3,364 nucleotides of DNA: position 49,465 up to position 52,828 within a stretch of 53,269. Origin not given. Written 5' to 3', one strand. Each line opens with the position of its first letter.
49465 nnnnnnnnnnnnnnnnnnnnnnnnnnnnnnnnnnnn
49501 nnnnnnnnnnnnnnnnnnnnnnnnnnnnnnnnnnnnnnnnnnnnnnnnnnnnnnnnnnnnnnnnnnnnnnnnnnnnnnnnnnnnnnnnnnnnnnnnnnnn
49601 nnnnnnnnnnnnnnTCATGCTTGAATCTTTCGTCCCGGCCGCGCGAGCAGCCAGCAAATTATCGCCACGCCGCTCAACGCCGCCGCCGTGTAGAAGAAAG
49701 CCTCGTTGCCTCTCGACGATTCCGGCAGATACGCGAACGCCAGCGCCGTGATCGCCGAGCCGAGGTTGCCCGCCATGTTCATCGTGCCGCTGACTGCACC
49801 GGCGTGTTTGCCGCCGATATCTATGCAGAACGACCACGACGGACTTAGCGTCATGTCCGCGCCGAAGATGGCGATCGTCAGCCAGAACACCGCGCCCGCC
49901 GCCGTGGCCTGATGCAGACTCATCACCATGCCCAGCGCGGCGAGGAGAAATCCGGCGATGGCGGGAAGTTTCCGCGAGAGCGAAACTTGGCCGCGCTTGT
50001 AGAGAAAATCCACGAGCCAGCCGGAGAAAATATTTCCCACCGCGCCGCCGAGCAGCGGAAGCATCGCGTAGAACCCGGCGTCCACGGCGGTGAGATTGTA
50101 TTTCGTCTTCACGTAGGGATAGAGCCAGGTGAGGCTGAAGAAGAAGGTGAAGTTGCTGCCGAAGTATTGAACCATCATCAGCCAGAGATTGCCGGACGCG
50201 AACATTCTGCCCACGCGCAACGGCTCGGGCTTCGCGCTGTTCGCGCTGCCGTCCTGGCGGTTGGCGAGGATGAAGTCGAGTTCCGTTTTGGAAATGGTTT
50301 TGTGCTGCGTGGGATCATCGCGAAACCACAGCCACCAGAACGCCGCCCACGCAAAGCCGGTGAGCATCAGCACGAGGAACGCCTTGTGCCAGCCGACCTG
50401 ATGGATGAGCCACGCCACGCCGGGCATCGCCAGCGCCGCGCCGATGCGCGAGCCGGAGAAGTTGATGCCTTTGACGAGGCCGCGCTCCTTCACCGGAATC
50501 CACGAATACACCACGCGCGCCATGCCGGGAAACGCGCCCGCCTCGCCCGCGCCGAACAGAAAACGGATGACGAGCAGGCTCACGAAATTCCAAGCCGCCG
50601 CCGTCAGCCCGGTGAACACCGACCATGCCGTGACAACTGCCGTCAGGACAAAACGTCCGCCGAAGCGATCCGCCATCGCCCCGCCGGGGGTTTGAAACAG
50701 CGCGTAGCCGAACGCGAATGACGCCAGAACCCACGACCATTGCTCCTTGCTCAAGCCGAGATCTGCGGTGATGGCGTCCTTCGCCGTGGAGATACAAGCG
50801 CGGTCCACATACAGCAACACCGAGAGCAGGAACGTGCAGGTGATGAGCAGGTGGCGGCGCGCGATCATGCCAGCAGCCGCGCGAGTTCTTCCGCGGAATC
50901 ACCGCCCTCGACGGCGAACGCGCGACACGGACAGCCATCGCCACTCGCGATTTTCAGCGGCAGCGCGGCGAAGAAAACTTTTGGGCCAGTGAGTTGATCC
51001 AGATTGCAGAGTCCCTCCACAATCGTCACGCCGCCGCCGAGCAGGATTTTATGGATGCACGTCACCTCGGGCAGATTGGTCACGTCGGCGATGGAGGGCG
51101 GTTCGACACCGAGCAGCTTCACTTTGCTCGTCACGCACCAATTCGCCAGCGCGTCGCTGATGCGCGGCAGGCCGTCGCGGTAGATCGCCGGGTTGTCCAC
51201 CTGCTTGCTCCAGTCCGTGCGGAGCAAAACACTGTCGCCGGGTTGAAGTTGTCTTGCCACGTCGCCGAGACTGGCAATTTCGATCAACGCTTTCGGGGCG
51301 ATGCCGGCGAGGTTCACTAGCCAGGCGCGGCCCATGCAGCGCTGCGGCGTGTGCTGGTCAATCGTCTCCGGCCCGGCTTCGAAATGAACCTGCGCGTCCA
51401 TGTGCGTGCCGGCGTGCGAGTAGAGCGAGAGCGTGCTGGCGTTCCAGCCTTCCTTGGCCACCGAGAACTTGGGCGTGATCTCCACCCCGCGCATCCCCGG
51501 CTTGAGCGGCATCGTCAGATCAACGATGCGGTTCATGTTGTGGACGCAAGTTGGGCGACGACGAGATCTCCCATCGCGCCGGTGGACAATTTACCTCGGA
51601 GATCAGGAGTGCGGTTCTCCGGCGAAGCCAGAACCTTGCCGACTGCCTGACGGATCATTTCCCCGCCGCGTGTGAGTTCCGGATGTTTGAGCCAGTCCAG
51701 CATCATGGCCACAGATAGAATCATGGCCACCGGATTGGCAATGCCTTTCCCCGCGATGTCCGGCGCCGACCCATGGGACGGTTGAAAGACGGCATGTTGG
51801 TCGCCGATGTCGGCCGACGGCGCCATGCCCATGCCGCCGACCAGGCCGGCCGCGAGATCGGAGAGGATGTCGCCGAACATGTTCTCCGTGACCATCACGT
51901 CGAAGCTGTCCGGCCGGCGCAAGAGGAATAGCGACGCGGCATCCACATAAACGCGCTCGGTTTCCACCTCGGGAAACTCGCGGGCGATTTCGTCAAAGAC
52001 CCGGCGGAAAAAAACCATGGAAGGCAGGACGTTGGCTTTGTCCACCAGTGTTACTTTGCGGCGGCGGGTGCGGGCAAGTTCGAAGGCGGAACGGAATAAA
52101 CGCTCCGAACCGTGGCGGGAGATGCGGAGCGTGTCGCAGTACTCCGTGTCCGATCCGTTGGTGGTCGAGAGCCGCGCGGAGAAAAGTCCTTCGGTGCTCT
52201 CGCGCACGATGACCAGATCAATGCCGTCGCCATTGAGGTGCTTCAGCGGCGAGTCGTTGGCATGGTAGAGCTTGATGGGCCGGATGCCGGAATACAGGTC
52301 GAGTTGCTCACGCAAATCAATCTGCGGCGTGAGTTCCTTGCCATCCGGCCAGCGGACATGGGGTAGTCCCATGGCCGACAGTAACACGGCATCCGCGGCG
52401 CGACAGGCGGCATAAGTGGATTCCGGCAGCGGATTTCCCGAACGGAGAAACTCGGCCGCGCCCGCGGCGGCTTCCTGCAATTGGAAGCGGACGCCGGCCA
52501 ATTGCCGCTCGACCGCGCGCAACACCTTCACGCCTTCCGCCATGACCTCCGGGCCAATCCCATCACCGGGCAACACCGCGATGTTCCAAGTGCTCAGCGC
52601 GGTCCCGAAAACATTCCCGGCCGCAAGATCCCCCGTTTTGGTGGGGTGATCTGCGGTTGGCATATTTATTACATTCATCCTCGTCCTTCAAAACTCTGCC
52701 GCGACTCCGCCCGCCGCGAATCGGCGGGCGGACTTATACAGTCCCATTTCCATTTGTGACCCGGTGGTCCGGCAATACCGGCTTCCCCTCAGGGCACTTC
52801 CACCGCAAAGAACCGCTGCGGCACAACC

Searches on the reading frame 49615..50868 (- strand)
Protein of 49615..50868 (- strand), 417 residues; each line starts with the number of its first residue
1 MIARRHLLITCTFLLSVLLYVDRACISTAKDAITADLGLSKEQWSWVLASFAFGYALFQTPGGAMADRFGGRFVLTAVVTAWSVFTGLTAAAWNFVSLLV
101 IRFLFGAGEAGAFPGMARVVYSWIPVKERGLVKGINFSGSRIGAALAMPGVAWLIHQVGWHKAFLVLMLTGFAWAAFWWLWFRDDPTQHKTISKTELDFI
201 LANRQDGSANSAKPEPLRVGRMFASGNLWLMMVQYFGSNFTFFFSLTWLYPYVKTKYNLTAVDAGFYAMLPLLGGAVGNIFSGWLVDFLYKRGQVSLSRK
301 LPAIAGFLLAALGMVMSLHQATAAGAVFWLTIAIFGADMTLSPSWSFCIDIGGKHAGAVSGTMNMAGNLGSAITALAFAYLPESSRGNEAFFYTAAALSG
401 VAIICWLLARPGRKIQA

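Call 42: search_protein_families(library=pfam, proteins=[window:49615-50868:-], max_evalue=0.001)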
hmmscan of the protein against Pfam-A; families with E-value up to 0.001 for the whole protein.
window:49615-50868:- (417 aa): 1 family
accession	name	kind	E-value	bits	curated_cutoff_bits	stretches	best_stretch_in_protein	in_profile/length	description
PF07690.21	MFS_1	-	2e-56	191.8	33.4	2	13-374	2-346/347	Major Facilitator Superfamily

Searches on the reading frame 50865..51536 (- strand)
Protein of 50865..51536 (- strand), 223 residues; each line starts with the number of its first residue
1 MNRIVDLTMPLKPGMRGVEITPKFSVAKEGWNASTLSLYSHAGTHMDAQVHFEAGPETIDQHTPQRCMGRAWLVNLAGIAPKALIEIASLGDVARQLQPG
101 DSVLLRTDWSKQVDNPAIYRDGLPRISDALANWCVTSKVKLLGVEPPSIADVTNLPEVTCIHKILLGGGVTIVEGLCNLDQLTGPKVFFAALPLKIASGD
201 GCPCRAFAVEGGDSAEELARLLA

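Call 42: search_protein_families(library=pfam, proteins=[window:50865-51536:-], max_evalue=0.001)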
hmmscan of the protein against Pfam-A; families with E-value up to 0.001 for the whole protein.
window:50865-51536:- (223 aa): 1 family
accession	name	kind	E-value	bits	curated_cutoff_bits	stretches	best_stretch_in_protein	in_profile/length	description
PF04199.19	Cyclase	-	5.8e-24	85.3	23.1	1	5-149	1-140/142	Putative cyclase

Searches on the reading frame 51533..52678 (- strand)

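Call 42: search_protein_families(library=pfam, proteins=[window:51533-52678:-], max_evalue=0.001)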
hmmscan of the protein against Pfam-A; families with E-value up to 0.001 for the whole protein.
window:51533-52678:- (381 aa): 1 family
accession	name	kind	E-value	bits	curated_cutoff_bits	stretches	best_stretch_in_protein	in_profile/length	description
PF00180.25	Iso_dh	-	5.7e-102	342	27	1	32-373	1-348/348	Isocitrate/isopropylmalate dehydrogenase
